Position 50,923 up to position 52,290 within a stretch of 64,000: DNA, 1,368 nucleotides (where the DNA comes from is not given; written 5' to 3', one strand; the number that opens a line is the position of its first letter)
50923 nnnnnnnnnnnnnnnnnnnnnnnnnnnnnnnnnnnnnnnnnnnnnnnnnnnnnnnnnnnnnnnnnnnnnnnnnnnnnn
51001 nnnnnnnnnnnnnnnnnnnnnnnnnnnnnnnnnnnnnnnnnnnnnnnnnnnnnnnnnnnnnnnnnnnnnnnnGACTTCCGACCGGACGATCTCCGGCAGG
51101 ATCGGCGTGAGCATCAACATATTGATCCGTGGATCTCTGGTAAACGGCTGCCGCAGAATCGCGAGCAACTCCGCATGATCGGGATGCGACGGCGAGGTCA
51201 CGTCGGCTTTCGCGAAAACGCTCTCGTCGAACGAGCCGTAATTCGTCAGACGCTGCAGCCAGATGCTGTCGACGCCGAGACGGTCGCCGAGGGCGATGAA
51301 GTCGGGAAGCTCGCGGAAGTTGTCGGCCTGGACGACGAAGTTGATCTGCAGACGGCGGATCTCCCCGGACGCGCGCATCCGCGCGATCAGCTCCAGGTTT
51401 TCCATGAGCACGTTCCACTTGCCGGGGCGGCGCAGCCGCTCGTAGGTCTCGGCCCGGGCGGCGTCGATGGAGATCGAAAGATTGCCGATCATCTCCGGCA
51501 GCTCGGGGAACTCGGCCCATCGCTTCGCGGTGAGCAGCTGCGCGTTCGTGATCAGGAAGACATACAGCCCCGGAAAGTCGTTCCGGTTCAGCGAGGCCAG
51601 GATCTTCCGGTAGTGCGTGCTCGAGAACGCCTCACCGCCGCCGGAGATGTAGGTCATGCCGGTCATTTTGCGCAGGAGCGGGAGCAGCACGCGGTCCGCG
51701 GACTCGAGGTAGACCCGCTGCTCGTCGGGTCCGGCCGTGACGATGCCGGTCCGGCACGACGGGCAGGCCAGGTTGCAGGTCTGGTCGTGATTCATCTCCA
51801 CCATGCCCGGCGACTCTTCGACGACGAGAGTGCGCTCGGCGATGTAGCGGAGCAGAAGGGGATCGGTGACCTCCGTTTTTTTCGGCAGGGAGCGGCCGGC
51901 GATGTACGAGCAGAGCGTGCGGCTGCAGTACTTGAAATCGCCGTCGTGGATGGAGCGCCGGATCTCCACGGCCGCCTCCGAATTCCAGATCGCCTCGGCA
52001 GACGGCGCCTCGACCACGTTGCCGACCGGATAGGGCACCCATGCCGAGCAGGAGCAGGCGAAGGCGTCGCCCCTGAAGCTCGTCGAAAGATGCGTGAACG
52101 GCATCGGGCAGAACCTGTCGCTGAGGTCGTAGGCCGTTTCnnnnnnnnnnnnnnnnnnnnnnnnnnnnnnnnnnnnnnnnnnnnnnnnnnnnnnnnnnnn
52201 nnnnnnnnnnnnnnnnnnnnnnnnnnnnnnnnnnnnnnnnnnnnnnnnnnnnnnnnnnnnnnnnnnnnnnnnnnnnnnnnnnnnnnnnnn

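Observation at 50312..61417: ABC-transporter-dependent glycan locus with four methyltransferase modules and two paralogous radical-SAM enzymes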

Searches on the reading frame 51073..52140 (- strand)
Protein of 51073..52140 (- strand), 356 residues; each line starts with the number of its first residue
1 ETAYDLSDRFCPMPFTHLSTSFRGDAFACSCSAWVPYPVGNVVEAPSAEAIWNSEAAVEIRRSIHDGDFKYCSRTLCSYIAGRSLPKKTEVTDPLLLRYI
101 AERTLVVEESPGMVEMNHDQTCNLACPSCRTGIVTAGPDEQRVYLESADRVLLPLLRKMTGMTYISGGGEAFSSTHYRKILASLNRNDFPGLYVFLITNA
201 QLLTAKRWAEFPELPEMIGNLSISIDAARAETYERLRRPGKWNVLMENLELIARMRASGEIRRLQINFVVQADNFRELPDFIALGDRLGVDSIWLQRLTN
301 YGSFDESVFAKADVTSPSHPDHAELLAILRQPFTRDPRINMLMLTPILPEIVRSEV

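Call 52: search_protein_representatives(protein=window:51073-52140:-)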
Query: 356 residues. Proteins with E-value up to 0.001 (for the whole library): 8015; up to 1e-10: 2615; up to 1e-30: 995. The best 150 are listed.
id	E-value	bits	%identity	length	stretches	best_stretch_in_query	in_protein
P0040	8.0e-178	607.2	73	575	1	4-355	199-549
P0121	2.5e-137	474.0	59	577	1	4-355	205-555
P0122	5.4e-122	423.6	56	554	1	6-345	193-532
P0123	2.2e-114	398.6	37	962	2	6-339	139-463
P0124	5.5e-112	390.7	52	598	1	3-340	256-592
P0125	1.0e-110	386.5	50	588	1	3-342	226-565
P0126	5.9e-110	384.0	50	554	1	5-344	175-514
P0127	3.7e-107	374.8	51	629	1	5-340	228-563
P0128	2.9e-105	368.6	48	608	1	3-346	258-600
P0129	1.4e-101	356.5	49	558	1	4-344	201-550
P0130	7.7e-100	350.7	47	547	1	4-348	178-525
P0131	2.0e-99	349.4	47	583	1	5-346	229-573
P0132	2.5e-95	335.9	37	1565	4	8-339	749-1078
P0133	5.4e-95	334.8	46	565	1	5-342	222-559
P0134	3.8e-94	332.0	47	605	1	4-340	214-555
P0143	1.2e-81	290.9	45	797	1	6-335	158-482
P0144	2.1e-81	290.1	43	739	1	4-347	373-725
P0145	4.6e-80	285.7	39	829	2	7-339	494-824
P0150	4.7e-77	275.8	39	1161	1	4-349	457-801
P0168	2.5e-73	263.5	38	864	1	3-347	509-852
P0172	1.5e-72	261.0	40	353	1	5-342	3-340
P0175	7.9e-72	258.6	39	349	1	7-331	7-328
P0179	3.5e-71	256.5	40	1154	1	4-347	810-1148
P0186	7.4e-70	252.1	38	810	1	9-351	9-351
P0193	5.6e-69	249.2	40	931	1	6-336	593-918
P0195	1.3e-68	248.0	38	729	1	9-355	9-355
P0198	3.1e-68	246.8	39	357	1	8-339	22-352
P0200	6.8e-68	245.7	38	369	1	7-348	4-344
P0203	2.0e-67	244.1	39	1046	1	3-344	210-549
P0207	9.6e-67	241.9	37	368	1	6-334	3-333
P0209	3.2e-66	240.2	39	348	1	7-347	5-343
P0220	8.9e-65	235.4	39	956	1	6-343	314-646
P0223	1.2e-64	235.0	37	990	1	3-337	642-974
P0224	1.5e-64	234.6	37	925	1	5-350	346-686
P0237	1.5e-63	231.4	37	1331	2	9-341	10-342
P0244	4.5e-63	229.8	34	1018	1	3-341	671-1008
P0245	4.5e-63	229.8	36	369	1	5-342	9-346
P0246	4.7e-63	229.7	38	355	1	9-349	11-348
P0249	9.9e-63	228.7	38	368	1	7-341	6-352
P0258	3.4e-62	226.9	38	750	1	7-340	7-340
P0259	3.6e-62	226.8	36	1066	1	3-341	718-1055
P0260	5.1e-62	226.3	38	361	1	3-341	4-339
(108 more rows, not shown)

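Call 54: search_protein_families(library=pfam, proteins=[P0123, P0132, P0143, P0145, P0150, P0179, P0186, P0193, P0237], max_evalue=0.0001)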
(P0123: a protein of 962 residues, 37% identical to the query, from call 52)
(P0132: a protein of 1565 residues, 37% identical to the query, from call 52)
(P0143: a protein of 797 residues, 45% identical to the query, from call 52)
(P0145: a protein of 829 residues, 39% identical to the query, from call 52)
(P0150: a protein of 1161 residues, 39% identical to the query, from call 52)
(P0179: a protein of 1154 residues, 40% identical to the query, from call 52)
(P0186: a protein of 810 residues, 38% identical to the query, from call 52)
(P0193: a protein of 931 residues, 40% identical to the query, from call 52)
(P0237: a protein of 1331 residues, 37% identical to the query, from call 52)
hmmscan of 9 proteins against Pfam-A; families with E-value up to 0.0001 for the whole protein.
P0123 (962 aa): 1 family
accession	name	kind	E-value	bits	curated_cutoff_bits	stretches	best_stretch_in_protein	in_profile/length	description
PF04055.27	Radical_SAM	-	3e-22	80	29.5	2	732-863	6-137/166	Radical SAM superfamily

P0132 (1565 aa): 1 family
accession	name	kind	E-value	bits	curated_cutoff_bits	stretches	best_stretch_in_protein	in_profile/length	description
PF13186.11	SPASM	-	2.3e-21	76.3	21.5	1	752-812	1-64/67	Iron-sulfur cluster-binding domain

P0143 (797 aa): 3 families
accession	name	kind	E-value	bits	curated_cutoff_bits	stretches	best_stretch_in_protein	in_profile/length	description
PF13186.11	SPASM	-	8.5e-08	32.8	21.5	1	163-222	1-64/67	Iron-sulfur cluster-binding domain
PF04055.27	Radical_SAM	-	2.2e-07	31.6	29.5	1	269-398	5-135/166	Radical SAM superfamily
PF13469.12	Sulfotransfer_3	-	3.2e-05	24.7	27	0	564-595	5-37/216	Sulfotransferase family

P0145 (829 aa): 1 family
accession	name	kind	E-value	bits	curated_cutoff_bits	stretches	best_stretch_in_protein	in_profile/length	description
PF13186.11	SPASM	-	1.5e-11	44.9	21.5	1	498-558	1-64/67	Iron-sulfur cluster-binding domain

P0150 (1161 aa): 4 families
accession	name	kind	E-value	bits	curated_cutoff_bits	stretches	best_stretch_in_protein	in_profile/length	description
PF13186.11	SPASM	-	6.2e-10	39.7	21.5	1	464-529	1-66/67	Iron-sulfur cluster-binding domain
PF04055.27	Radical_SAM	-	2e-08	35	29.5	1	573-703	6-135/166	Radical SAM superfamily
PF14559.12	TPR_19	-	4.6e-07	30.5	25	0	849-904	2-50/68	Tetratricopeptide repeat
PF13432.12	TPR_16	-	5e-05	24.1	32.7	0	845-904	4-56/65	Tetratricopeptide repeat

P0179 (1154 aa): 5 families
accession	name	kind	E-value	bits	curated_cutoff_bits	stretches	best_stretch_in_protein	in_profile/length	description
PF00535.33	Glycos_transf_2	-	7.1e-38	130.6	23.3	1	437-576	1-144/168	Glycosyl transferase family 2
PF13641.12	Glyco_tranf_2_3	-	5.3e-16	59.8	27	1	434-546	1-119/230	Glycosyltransferase like family 2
PF10111.15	Glyco_tranf_2_2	-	8.4e-10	39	27.3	1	438-635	2-221/276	Glycosyltransferase like family 2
PF13186.11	SPASM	-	3.6e-09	37.2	21.5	1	817-881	1-66/67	Iron-sulfur cluster-binding domain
PF04055.27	Radical_SAM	-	7.5e-05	23.4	29.5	0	922-1086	3-165/166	Radical SAM superfamily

P0186 (810 aa): 1 family
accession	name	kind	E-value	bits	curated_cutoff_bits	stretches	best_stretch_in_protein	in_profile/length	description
PF13186.11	SPASM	-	2.6e-11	44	21.5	1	11-70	1-63/67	Iron-sulfur cluster-binding domain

P0193 (931 aa): 5 families
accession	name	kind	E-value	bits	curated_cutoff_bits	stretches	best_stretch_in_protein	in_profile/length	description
PF13186.11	SPASM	-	1.8e-13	51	21.5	2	598-661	1-66/67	Iron-sulfur cluster-binding domain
PF04055.27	Radical_SAM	-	6.7e-10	39.8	29.5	1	705-838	6-140/166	Radical SAM superfamily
PF13432.12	TPR_16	-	3.3e-08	34.3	32.7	0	350-410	2-62/65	Tetratricopeptide repeat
PF14559.12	TPR_19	-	3.8e-05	24.4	25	0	355-411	1-57/68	Tetratricopeptide repeat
PF13428.12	TPR_14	-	4e-05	24.3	23.5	0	346-387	2-43/44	Tetratricopeptide repeat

P0237 (1331 aa): 5 families
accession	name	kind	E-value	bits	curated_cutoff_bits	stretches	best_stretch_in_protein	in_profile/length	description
PF00535.33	Glycos_transf_2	-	2.5e-18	67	23.3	1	874-1046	1-162/168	Glycosyl transferase family 2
PF13186.11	SPASM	-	1.1e-11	45.3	21.5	1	376-438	1-66/67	Iron-sulfur cluster-binding domain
PF10111.15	Glyco_tranf_2_2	-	1.4e-11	44.8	27.3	1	874-979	1-96/276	Glycosyltransferase like family 2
PF04055.27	Radical_SAM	-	3.6e-08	34.2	29.5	1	124-284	6-164/166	Radical SAM superfamily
PF02709.20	Glyco_transf_7C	-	7e-08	32.4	23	1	1029-1082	12-65/78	N-terminal domain of galactosyltransferase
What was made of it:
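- GT2 fusions exist (call 54).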

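Call 59: search_protein_families(library=pfam, proteins=[P0144, P0168, P0195, P0203, P0220, P0223, P0224, P0244, P0259, P0258], max_evalue=0.0001)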
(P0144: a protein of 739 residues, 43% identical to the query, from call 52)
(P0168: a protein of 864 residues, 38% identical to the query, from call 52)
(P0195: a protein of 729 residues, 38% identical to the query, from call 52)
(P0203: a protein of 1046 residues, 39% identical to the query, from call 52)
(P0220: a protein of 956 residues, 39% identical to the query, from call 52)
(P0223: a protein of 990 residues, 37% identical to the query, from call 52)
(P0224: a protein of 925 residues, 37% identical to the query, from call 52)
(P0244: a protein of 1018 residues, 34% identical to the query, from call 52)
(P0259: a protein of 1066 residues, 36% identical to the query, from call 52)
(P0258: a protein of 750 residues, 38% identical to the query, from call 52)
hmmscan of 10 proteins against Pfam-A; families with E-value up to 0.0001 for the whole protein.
P0144 (739 aa): 1 family
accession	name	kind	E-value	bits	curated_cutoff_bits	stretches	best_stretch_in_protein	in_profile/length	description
PF04055.27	Radical_SAM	-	4.3e-07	30.7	29.5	1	497-662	5-165/166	Radical SAM superfamily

P0168 (864 aa): 2 families
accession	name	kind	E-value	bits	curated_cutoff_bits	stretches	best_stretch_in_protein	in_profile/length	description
PF04055.27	Radical_SAM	-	1.8e-11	45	29.5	1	628-790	7-166/166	Radical SAM superfamily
PF13469.12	Sulfotransfer_3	-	1e-08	36.2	27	1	8-192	2-216/216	Sulfotransferase family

P0195 (729 aa): 2 families
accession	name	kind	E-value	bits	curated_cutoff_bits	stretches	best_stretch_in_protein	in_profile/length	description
PF13186.11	SPASM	-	1.1e-10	42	21.5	1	11-70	1-63/67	Iron-sulfur cluster-binding domain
PF04055.27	Radical_SAM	-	1.2e-07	32.5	29.5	1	120-255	5-139/166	Radical SAM superfamily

P0203 (1046 aa): 0 families

P0220 (956 aa): 3 families
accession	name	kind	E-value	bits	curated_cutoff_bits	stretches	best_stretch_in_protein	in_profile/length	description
PF05711.17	TylF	-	2.5e-13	50.3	23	1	783-922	92-231/264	Macrocin-O-methyltransferase (TylF)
PF13186.11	SPASM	-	1e-07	32.6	21.5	1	319-383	1-66/67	Iron-sulfur cluster-binding domain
PF13578.12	Methyltransf_24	-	1.5e-07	32.7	26.3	1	787-920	1-105/105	Methyltransferase domain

P0223 (990 aa): 3 families
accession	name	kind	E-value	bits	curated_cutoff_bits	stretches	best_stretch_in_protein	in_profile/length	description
PF13469.12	Sulfotransfer_3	-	1e-11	46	27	1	43-241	2-215/216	Sulfotransferase family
PF04055.27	Radical_SAM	-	2.3e-10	41.3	29.5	1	758-921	5-165/166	Radical SAM superfamily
PF13186.11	SPASM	-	2.1e-05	25.1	21.5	1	650-709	1-64/67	Iron-sulfur cluster-binding domain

P0224 (925 aa): 2 families
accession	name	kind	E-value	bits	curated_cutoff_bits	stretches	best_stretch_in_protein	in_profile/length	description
PF03567.20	Sulfotransfer_2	-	7.1e-21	75.9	22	1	737-924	2-252/252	Sulfotransferase family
PF13186.11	SPASM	-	2.3e-07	31.4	21.5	1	352-416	1-66/67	Iron-sulfur cluster-binding domain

P0244 (1018 aa): 1 family
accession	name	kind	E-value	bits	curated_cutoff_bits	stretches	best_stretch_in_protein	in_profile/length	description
PF04055.27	Radical_SAM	-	2e-05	25.3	29.5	1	786-916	5-133/166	Radical SAM superfamily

P0259 (1066 aa): 1 family
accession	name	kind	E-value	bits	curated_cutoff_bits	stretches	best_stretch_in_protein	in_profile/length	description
PF04055.27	Radical_SAM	-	4.2e-09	37.2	29.5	1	831-968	3-138/166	Radical SAM superfamily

P0258 (750 aa): 1 family
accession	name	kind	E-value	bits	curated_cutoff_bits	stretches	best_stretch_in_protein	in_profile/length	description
PF13186.11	SPASM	-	1.2e-12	48.4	21.5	1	11-75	1-66/67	Iron-sulfur cluster-binding domain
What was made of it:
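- Twitch-rSAM modules are fused to GT2 (P0179, P0237), to sulfotransferases (P0143, P0168, P0223, P0224) and to TylF (P0220) (calls 54, 59). Fusions to TylF-type O-methyltransferase and to sulfotransferases (calls 54, 59) point to post-glycosylation tailoring. Family members are physically fused to GT2, sulfotransferase and TylF domains (calls 54, 59).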

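Call 81: search_protein_families(library=ncbifam, proteins=[P0172, P0175, P0198, P0200, P0207, P0209, P0245, P0246, P0249, P0260], max_evalue=1e-10)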
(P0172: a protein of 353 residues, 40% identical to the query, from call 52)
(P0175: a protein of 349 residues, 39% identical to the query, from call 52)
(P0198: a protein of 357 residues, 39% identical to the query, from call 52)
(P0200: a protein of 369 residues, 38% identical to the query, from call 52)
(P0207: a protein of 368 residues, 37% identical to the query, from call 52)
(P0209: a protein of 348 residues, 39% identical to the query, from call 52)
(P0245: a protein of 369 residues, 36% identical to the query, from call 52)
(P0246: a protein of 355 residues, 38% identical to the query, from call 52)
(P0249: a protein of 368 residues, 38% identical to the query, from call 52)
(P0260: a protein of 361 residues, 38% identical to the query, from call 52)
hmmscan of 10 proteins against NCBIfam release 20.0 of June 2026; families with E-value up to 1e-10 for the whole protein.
P0172 (353 aa): 3 families
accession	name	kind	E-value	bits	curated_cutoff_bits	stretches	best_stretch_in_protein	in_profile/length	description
NF033640.1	N_Twi_rSAM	subfamily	1.9e-19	70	170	0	167-287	181-299/398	twitch domain-containing radical SAM protein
TIGR04311.1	rSAM_Geo_metal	subfamily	9.7e-14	51.2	400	0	108-291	2-182/423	radical SAM/SPASM family putative metalloenzyme maturase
TIGR04317.1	W_rSAM_matur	equivalog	2.6e-13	49.8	380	1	117-296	12-184/349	tungsten cofactor oxidoreductase radical SAM maturase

P0175 (349 aa): 4 families
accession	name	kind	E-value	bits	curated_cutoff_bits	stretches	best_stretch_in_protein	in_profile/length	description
NF033640.1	N_Twi_rSAM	subfamily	3e-23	82.6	170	1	9-295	3-310/398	twitch domain-containing radical SAM protein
TIGR04317.1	W_rSAM_matur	equivalog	8.5e-16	58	380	1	117-295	12-184/349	tungsten cofactor oxidoreductase radical SAM maturase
TIGR03962.1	mycofact_rSAM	equivalog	9.5e-14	51.3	265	1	113-288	18-179/339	mycofactocin radical SAM maturase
TIGR04311.1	rSAM_Geo_metal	subfamily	3.5e-13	49.4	400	1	116-296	10-188/423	radical SAM/SPASM family putative metalloenzyme maturase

P0198 (357 aa): 4 families
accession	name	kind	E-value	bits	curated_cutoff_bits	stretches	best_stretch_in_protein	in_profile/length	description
NF033640.1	N_Twi_rSAM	subfamily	3.8e-23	82.2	170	1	23-314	3-312/398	twitch domain-containing radical SAM protein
TIGR04317.1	W_rSAM_matur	equivalog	2e-18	66.6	380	1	124-335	3-210/349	tungsten cofactor oxidoreductase radical SAM maturase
TIGR04311.1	rSAM_Geo_metal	subfamily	3.7e-18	65.8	400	1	124-336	2-212/423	radical SAM/SPASM family putative metalloenzyme maturase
TIGR04321.1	spiroSPASM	subfamily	9.4e-11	41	250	0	105-295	211-402/510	spiro-SPASM protein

P0200 (369 aa): 3 families
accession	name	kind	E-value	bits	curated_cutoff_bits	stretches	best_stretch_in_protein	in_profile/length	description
TIGR04311.1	rSAM_Geo_metal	subfamily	2.5e-18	66.4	400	1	106-296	2-190/423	radical SAM/SPASM family putative metalloenzyme maturase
TIGR04317.1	W_rSAM_matur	equivalog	2.5e-17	63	380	1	108-291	5-182/349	tungsten cofactor oxidoreductase radical SAM maturase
NF033640.1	N_Twi_rSAM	subfamily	1e-16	61.1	170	1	6-291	3-308/398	twitch domain-containing radical SAM protein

P0207 (368 aa): 3 families
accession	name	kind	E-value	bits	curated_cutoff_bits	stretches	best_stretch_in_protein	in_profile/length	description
NF033640.1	N_Twi_rSAM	subfamily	2e-16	60.1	170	1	6-299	3-306/398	twitch domain-containing radical SAM protein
TIGR04317.1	W_rSAM_matur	equivalog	5.2e-16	58.7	380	1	120-295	13-182/349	tungsten cofactor oxidoreductase radical SAM maturase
TIGR04311.1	rSAM_Geo_metal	subfamily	3e-14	52.9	400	1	120-301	12-191/423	radical SAM/SPASM family putative metalloenzyme maturase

P0209 (348 aa): 4 families
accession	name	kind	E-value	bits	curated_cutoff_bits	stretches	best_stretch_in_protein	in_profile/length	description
TIGR04311.1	rSAM_Geo_metal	subfamily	2.8e-22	79.3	400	1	108-295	2-188/423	radical SAM/SPASM family putative metalloenzyme maturase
NF033640.1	N_Twi_rSAM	subfamily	2.8e-20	72.8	170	1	6-285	2-299/398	twitch domain-containing radical SAM protein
TIGR04317.1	W_rSAM_matur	equivalog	1.3e-15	57.4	380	1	111-292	6-182/349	tungsten cofactor oxidoreductase radical SAM maturase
TIGR03962.1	mycofact_rSAM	equivalog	6.6e-12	45.3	265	0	110-287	13-179/339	mycofactocin radical SAM maturase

P0245 (369 aa): 4 families
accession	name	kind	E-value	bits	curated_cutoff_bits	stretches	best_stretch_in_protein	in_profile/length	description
NF033640.1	N_Twi_rSAM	subfamily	2.5e-21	76.2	170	1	12-331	2-338/398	twitch domain-containing radical SAM protein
TIGR04317.1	W_rSAM_matur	equivalog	1.4e-18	67.1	380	1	116-305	4-187/349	tungsten cofactor oxidoreductase radical SAM maturase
TIGR04311.1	rSAM_Geo_metal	subfamily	5.4e-18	65.2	400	1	115-306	2-191/423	radical SAM/SPASM family putative metalloenzyme maturase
NF038283.1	viperin_w_prok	equivalog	2.4e-12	46.6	180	1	122-331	8-211/281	viperin family antiviral radical SAM protein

P0246 (355 aa): 3 families
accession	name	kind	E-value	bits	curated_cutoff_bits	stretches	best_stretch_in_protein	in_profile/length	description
NF033640.1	N_Twi_rSAM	subfamily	2.1e-23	83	170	1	11-304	3-317/398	twitch domain-containing radical SAM protein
TIGR04317.1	W_rSAM_matur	equivalog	3.3e-17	62.6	380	1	112-299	4-187/349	tungsten cofactor oxidoreductase radical SAM maturase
TIGR04311.1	rSAM_Geo_metal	subfamily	2.1e-16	60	400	1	111-304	2-195/423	radical SAM/SPASM family putative metalloenzyme maturase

P0249 (368 aa): 3 families
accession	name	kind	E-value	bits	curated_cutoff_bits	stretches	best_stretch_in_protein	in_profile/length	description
NF033640.1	N_Twi_rSAM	subfamily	2.7e-21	76.1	170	1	9-286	4-299/398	twitch domain-containing radical SAM protein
TIGR04317.1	W_rSAM_matur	equivalog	8.6e-18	64.6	380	1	110-291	4-180/349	tungsten cofactor oxidoreductase radical SAM maturase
TIGR04311.1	rSAM_Geo_metal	subfamily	3.8e-13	49.3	400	0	109-284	2-176/423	radical SAM/SPASM family putative metalloenzyme maturase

P0260 (361 aa): 4 families
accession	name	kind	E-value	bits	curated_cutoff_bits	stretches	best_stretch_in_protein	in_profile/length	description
NF033640.1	N_Twi_rSAM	subfamily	4.3e-22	78.8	170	1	8-288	1-299/398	twitch domain-containing radical SAM protein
TIGR04317.1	W_rSAM_matur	equivalog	1e-17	64.3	380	1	119-289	12-176/349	tungsten cofactor oxidoreductase radical SAM maturase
TIGR04311.1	rSAM_Geo_metal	subfamily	2.4e-17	63.1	400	1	120-290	12-180/423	radical SAM/SPASM family putative metalloenzyme maturase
NF038283.1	viperin_w_prok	equivalog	7e-11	41.8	180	1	119-277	10-170/281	viperin family antiviral radical SAM protein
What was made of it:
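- On NCBIfam NF033640 N_Twi_rSAM: Stand-alone relatives score 60-83 bits (call 81).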

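Call 83: find_homologous_proteins(query=P0220, max_evalue=1e-20)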
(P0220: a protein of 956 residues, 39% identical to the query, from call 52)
Query P0220 (956 aa): 8 proteins with E <= 1e-20 among 8000 candidates.
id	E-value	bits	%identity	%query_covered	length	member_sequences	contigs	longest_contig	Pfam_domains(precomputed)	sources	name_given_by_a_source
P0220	0.0e+0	2206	100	100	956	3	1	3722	PF13186.12,PF05711.18,PF13578.13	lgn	-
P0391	0.0e+0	1627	75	100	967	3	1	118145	PF13186.12,PF05711.18,PF13578.13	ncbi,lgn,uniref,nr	ncbi:TylF/MycF/NovP-related O-methyltransferase [Azospirillum sp. TSO5]|uniref:TylF/MycF/NovP-relate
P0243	3.4e-205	702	54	66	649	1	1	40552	PF13186.12,PF04055.28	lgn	-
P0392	1.8e-142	494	41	67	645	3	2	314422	PF13186.12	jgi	jgi:hypothetical protein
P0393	4.4e-114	400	47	42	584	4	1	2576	PF13186.12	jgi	jgi:iron-sulfur cluster protein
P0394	5.2e-104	367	41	54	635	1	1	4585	PF13186.12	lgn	-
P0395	4.7e-100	354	40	53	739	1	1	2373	PF13186.12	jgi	jgi:MoaA/NifB/PqqE/SkfB family radical SAM enzyme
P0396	1.8e-43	167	30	35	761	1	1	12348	PF13469.13,PF04055.28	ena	-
